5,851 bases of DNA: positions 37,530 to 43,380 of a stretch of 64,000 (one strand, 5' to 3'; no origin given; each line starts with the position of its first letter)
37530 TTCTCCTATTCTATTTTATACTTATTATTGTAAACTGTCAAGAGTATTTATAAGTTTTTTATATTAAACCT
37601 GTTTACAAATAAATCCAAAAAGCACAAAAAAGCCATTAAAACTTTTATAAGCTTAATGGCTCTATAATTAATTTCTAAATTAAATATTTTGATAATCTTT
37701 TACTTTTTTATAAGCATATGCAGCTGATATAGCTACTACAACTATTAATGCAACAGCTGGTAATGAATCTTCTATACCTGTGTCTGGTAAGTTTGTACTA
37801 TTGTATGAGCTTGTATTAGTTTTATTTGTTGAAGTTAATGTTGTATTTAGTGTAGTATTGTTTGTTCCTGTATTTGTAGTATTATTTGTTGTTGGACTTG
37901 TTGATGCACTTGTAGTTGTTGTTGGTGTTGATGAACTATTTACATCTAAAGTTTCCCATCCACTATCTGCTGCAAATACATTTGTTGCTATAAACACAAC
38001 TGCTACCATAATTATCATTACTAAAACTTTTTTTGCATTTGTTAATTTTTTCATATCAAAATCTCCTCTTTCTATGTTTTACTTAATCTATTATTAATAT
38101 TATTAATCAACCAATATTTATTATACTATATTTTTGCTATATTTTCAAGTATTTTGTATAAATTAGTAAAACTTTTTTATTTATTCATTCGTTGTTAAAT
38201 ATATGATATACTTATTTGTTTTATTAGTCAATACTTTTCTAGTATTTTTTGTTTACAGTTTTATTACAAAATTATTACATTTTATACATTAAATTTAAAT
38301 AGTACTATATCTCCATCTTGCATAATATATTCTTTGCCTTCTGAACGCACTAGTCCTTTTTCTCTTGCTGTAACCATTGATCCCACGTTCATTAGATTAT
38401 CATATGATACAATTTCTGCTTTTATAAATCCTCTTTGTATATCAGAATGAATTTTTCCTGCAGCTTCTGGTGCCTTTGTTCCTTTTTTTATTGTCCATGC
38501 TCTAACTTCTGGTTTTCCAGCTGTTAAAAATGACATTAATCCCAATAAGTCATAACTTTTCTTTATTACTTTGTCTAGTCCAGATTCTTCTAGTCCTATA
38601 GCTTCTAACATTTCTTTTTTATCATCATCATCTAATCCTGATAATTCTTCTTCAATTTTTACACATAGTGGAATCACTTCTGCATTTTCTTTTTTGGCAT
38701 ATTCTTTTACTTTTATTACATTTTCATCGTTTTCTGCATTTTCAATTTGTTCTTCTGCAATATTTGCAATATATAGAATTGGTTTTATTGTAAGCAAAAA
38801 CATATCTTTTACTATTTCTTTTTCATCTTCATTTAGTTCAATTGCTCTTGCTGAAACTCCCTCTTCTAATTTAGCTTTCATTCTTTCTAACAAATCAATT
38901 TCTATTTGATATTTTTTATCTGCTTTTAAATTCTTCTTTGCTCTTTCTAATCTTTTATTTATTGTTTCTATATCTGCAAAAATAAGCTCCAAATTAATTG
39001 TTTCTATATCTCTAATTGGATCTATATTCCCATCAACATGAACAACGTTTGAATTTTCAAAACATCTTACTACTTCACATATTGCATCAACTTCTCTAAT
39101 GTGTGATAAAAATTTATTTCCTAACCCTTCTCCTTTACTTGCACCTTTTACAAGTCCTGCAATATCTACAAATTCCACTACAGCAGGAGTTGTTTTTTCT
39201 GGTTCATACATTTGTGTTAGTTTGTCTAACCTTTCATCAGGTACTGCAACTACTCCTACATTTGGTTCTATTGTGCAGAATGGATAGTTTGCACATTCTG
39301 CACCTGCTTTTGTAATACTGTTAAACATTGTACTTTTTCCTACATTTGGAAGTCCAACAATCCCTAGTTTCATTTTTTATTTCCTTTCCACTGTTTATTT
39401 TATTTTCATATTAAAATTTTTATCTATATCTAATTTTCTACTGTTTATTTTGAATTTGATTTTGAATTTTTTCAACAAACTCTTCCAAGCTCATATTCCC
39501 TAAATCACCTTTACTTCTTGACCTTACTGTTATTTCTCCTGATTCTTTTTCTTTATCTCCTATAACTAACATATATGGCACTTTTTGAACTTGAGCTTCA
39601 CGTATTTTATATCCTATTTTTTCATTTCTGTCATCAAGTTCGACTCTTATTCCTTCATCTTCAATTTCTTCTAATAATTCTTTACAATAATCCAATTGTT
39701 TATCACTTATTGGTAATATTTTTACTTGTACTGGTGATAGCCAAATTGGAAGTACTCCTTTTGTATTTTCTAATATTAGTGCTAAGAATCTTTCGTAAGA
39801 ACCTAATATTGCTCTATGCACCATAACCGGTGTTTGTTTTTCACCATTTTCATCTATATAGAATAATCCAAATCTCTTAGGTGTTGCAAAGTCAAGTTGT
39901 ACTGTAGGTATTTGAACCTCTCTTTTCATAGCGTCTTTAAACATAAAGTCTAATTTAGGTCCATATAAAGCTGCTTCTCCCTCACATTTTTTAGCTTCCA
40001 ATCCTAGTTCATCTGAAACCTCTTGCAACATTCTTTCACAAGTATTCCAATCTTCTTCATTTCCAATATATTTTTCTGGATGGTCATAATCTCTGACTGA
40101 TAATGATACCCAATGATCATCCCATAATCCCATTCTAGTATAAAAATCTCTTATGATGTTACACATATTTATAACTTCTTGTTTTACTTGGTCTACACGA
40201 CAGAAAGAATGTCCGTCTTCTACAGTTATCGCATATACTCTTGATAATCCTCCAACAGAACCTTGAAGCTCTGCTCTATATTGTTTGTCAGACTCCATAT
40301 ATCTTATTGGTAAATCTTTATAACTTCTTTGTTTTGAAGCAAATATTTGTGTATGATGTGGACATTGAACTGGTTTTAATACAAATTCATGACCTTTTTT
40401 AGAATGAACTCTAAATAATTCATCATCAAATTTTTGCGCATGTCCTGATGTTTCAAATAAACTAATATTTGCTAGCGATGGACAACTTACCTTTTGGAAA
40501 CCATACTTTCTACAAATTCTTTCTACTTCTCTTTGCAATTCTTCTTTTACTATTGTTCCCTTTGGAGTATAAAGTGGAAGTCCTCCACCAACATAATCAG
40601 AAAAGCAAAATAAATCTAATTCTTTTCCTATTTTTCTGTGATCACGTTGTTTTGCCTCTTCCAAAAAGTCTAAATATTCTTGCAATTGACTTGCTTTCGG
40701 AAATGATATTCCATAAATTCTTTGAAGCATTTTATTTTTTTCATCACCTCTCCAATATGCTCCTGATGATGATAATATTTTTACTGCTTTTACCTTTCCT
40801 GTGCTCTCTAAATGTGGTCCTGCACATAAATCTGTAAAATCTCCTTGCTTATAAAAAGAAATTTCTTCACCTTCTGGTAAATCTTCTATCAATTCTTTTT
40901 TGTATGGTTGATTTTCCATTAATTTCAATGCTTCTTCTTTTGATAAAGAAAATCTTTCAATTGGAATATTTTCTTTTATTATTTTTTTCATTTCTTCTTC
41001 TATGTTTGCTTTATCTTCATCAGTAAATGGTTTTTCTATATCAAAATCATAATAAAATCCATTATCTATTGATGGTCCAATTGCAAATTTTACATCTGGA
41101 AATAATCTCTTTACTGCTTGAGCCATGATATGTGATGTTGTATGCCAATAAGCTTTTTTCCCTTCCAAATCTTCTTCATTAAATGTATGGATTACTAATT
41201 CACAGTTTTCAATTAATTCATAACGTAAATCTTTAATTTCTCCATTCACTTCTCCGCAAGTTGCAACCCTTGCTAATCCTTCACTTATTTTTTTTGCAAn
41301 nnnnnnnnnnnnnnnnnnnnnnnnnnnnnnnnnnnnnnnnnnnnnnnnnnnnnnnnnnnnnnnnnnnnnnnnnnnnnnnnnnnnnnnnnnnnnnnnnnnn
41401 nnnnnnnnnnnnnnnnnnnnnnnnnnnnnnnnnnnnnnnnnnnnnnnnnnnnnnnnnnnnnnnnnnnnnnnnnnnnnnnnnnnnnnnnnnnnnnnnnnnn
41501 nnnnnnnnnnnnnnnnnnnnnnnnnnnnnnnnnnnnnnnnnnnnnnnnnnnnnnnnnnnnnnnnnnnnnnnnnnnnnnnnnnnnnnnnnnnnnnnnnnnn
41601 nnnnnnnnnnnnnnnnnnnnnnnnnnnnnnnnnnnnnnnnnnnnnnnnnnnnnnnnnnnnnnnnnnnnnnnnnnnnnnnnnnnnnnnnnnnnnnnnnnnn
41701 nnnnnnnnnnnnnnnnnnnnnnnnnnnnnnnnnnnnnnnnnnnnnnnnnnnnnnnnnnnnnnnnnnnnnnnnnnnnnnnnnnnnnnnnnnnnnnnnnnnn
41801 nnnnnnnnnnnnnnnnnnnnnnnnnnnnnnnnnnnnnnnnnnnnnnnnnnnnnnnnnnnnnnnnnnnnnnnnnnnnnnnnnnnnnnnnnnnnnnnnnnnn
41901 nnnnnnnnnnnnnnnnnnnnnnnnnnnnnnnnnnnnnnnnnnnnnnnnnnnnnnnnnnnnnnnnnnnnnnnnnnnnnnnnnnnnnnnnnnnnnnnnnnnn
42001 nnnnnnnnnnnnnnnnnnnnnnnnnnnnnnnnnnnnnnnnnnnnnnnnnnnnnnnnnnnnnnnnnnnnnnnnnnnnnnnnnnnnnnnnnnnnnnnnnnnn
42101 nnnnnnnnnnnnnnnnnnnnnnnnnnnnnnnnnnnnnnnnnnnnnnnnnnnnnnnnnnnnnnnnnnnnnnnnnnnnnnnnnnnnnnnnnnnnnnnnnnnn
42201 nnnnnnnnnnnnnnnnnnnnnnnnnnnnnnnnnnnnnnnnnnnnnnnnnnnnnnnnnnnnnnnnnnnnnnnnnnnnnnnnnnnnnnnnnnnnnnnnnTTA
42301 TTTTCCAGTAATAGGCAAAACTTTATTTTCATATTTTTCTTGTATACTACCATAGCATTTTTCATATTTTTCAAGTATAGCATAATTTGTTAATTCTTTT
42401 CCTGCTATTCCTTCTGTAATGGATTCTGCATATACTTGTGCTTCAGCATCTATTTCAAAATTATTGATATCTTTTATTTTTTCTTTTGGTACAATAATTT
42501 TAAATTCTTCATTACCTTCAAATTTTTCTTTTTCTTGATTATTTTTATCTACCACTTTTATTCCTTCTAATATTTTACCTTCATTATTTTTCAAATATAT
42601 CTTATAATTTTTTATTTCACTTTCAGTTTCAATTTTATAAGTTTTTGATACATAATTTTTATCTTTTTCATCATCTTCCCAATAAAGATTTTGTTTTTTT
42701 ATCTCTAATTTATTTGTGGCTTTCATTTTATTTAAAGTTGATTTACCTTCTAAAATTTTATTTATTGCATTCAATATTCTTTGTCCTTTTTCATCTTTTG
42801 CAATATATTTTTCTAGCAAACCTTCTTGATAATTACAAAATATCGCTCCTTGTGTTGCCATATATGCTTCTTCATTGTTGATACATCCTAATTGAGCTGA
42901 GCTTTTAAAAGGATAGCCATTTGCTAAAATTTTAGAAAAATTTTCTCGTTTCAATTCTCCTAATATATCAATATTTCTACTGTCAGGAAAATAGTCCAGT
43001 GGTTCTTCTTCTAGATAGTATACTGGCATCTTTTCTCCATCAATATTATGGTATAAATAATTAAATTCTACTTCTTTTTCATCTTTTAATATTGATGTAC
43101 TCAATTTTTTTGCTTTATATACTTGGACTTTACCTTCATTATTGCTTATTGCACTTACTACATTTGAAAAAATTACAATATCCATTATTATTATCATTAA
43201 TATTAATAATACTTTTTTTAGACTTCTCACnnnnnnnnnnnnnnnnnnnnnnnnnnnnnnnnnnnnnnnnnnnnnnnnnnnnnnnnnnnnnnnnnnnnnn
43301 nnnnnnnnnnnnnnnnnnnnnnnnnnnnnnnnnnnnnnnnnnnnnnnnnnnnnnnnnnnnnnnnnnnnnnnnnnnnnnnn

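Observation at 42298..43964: Two tandem thioester-domain proteins that both terminate one residue after LPxTG, with no hydrophobic tail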

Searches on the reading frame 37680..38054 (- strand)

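Call 17: search_protein_families(library=pfam, proteins=[window:37680-38054:-], max_evalue=0.1)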
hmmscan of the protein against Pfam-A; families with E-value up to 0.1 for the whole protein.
window:37680-38054:- (124 aa): 4 families
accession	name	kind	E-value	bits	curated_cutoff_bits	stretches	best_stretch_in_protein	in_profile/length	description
PF06933.16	SSP160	-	0.0022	16.8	25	1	18-104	87-161/758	Special lobe-specific silk protein SSP160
PF01456.22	Mucin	-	0.0044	17.5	34.7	1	31-94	34-96/143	Mucin-like glycoprotein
PF04956.18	TrbC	-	0.013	16.1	27.9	0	1-36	1-35/98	TrbC/VIRB2 pilin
PF00955.27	HCO3_cotransp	-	0.051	12.7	27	1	15-114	150-249/551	HCO3- transporter integral membrane domain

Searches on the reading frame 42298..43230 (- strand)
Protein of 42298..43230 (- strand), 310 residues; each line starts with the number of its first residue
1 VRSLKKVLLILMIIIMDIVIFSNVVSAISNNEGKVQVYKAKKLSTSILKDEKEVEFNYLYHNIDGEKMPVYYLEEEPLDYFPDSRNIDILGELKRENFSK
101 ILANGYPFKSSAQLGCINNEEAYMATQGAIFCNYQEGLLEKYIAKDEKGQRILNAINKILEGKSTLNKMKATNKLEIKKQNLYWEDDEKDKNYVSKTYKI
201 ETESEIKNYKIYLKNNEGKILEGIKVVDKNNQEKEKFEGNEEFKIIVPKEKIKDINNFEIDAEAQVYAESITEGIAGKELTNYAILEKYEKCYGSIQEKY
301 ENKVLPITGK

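Call 3: search_protein_families(library=pfam, proteins=[window:42298-43230:-], max_evalue=1)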
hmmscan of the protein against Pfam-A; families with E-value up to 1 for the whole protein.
window:42298-43230:- (310 aa): 2 families
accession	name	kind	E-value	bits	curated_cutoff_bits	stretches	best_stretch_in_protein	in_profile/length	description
PF08341.16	TED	-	2.4e-08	34.7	22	1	95-162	31-99/102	Thioester domain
PF11545.14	HemeBinding_Shp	-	0.026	14.8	26.4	1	180-251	43-111/148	Cell surface heme-binding protein Shp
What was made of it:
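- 42298..43230 (-): TED2 gene, 310 aa: signal peptide, Class II TED fold with beta-sandwich insert, both thioester residues lost, almost no linker, then LPITGK-stop. Pfam TED 34.7 bits (call 3).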

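Call 4: search_protein_families(library=ncbifam, proteins=[window:42298-43230:-], max_evalue=1)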
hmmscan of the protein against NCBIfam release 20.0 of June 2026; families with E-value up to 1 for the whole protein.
window:42298-43230:- (310 aa): 2 families
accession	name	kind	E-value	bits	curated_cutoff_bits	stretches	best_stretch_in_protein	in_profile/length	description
TIGR03934.1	TQXA_dom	domain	6.5e-08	32.4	30.4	1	100-131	4-35/42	TQXA domain-containing protein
NF033553.1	MerP_Gpos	exception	0.13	12.1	110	1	12-56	5-49/112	mercury resistance system substrate-binding protein MerP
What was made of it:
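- On Thioester domain (TED, PF08341) / TIE proteins: TIGR03934: 35.0 and 32.4 bits, cut-off 30.4 (call 4).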

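Call 29: find_homologous_proteins(query=window:42298-43230:-, max_evalue=0.001)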
Query window:42298-43230:- (310 aa): 6 proteins with E <= 0.001 among 3030 candidates.
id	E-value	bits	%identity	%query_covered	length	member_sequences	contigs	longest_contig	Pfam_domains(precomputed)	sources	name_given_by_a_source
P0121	6.6e-193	658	100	100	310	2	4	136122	PF08341.17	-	-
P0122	9.6e-38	148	36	79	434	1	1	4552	PF08341.17,PF17802.8,PF17210.10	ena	-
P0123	1.1e-22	99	30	74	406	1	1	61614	PF08341.17,PF17802.8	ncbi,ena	-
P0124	6.1e-22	96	30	97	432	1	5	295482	PF08341.17,PF17802.8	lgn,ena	-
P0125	9.0e-22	96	31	70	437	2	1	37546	PF08341.17,PF17802.8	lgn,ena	-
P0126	1.8e-20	92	30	97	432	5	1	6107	PF08341.17,PF17802.8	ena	-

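Call 47: predict_structure(alignment_id=A3)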
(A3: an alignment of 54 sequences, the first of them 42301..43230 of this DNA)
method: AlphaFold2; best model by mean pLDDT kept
length: 310 residues; sequences in the alignment: 54
mean_pLDDT: 89.4   pTM: 0.78
mean pLDDT of the five models: 89.4, 89.0, 87.7, 86.8, 86.3
residues with pLDDT >= 90: 228; 70-90: 57; 50-70: 19; < 50: 6
segments of 3 or more residues with pLDDT < 50: 25-30
pLDDT, mean of each block of 10 residues (from residue 1): 87 84 48 86 91 93 93 78 90 92 96 98 97 88 96 97 77 86 96 98 95 92 95 97 97 91 93 85 92 93 72
secondary structure, 60 per line:
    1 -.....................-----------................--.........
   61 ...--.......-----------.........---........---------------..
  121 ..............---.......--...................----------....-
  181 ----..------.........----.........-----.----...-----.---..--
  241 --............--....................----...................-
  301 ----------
elements in order: H2-22 E34-49 E52-63 E66-72 E84-92 H96-103 H119-134 H138-141 E142-144 H147-165 E176-179 E193-201 E206-214 E225-227 E243-248 H249-254 E257-276 E281-299
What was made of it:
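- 42298..43230 (-): AlphaFold2 pLDDT 89.4 (call 47).
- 42424..42708 (-): Class II beta-sandwich insert of TED2 (about residues 175-269), absent from TED1. The TED2 model is all-beta across this stretch (call 47).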

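Call 53: fold_search(model_id=the predicted structure, library=pdb)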
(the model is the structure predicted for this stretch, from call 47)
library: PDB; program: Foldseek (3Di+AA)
matches with E <= 10: 1674; with E <= 0.001: 4
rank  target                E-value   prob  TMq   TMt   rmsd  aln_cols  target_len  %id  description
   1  6fwv_B                1.0e-16  1.00  0.46  0.31   7.5       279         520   20  The Bacillus anthracis TIE protein (released 2018-08-08)
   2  6fwv_A                5.0e-16  1.00  0.46  0.32   7.2       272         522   20  The Bacillus anthracis TIE protein (released 2018-08-08)
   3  6fwy_C                1.3e-15  1.00  0.50  0.54   6.4       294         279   16  Thioester domain of the Enterococcus faecium TIE86 protein (released 2018-08-08)
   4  6fwy_A                3.0e-15  1.00  0.49  0.53   6.3       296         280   16  Thioester domain of the Enterococcus faecium TIE86 protein (released 2018-08-08)
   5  5gzn_D                5.9e-03  0.89  0.18  0.25  13.7       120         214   11  Structure of neutralizing antibody bound to Zika envelope protein (released 2016-12-28)
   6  8tl3_G                6.3e-03  0.94  0.22  0.42   6.7       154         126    8  CRYO-EM STRUCTURE OF HIV-1 BG505DS-SOSIP.664 ENV TRIMER BOUND TO DJ85-d.01 FAB (released 2024-08-28)
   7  2wli_B                6.3e-03  0.60  0.19  0.22  15.4       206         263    9  POTASSIUM CHANNEL FROM MAGNETOSPIRILLUM MAGNETOTACTICUM (released 2010-06-09)
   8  2qks_B                7.1e-03  0.38  0.16  0.17  19.7       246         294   10  Crystal structure of a Kir3.1-prokaryotic Kir channel chimera (released 2007-08-28)
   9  2j7l                  7.9e-03  0.77  0.17  0.23  11.6       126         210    6  E. coli P Pilus chaperone PapD in complex with a pilus biogenesis inhibitor, pilicide 2c (released 2006-11-01)
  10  7o3b_B                7.9e-03  0.72  0.17  0.34  11.0       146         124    9  Crystal structure of the TTBK2-CEP164 complex bound to a camelid nanobody (released 2021-09-15)
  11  9pm6_C                9.5e-03  0.33  0.13  0.27  15.5       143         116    8  Cryo-EM structure of modified Zika virus E protein dimer complexed with a neutralizing antibody OZ-D4 Fab (released 2026-01-21)
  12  7o3b_C                1.1e-02  0.95  0.20  0.42   8.1       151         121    9  Crystal structure of the TTBK2-CEP164 complex bound to a camelid nanobody (released 2021-09-15)
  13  4dwh_A                1.1e-02  0.90  0.20  0.29   9.5       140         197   11  Structure of the major type 1 pilus subunit FIMA bound to the FIMC (2.5 A resolution) (released 2012-05-30)
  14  7ymj_D                1.1e-02  0.85  0.19  0.41  10.1       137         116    5  Cryo-EM structure of alpha1AAR-Nb6 complex bound to tamsulosin (released 2023-07-05)
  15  7zra_E                1.2e-02  0.77  0.18  0.37  10.9       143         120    8  Crystal structure of E.coli LexA in complex with nanobody NbSOS1(Nb14497) (released 2022-10-26)
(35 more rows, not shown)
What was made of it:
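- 42298..43230 (-): Foldseek matches BaTIE 6FWV and EfmTIE86 6FWY at E 1e-16 to 3e-15 over 272-296 columns (call 53).
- Closest known: Class II TIE proteins BaTIE. Same: The TED2 model matches 6FWV and 6FWY (call 53).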
